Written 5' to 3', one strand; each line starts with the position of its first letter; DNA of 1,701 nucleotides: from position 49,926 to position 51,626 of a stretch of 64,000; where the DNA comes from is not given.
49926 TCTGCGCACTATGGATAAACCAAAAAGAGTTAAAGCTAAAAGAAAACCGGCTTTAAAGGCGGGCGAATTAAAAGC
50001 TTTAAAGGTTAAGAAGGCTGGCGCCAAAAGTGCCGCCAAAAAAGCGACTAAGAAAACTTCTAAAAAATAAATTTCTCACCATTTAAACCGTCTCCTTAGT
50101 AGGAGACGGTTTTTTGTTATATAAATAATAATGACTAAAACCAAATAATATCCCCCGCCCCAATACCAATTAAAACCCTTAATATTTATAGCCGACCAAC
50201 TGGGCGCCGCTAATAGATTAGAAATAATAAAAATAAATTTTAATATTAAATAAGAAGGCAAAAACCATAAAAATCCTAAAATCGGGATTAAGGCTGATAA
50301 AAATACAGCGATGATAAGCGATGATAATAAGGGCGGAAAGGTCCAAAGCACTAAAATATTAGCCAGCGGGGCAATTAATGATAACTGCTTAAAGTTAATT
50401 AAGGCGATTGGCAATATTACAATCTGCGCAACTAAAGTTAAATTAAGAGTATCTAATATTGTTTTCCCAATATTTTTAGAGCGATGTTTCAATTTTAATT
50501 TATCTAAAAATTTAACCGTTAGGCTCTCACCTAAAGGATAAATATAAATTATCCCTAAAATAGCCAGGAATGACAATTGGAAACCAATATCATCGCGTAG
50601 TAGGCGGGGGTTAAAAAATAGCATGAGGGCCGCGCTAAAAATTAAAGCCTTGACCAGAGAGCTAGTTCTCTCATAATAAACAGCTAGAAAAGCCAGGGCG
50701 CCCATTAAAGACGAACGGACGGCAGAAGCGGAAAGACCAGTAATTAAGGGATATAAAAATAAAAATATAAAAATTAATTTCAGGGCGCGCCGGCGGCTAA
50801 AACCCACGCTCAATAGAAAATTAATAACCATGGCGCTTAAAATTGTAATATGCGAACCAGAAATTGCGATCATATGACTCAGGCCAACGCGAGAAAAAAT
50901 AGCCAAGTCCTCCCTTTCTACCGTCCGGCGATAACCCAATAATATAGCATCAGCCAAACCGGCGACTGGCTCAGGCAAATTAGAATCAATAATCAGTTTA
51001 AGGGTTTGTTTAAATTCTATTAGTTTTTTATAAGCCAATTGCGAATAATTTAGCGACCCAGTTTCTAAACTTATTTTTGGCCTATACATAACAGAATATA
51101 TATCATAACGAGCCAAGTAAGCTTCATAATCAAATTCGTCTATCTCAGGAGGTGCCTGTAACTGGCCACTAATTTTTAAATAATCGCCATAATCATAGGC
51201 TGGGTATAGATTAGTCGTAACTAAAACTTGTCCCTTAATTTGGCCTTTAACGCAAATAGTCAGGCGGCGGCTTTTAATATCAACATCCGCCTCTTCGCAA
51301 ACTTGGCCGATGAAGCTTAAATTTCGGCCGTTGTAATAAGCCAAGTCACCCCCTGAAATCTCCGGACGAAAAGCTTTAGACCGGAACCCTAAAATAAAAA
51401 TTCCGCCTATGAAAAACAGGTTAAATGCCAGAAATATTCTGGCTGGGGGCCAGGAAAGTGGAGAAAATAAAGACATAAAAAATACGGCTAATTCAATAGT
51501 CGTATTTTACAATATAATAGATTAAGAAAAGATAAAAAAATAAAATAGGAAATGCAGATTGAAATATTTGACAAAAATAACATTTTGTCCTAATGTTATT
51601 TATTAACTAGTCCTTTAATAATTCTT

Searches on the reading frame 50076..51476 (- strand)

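Call 60: search_protein_families(library=pfam, proteins=[window:50076-51476:-], max_evalue=0.00001)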
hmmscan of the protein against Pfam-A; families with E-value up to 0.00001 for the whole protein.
window:50076-51476:- (466 aa): 2 families
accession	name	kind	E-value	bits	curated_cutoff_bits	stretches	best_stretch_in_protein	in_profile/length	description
PF03772.21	Competence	-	7.2e-45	153.9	23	1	178-453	1-266/270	Competence protein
PF13567.11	DUF4131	-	1.8e-10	41.2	31.6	1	10-136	28-163/165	Domain of unknown function (DUF4131)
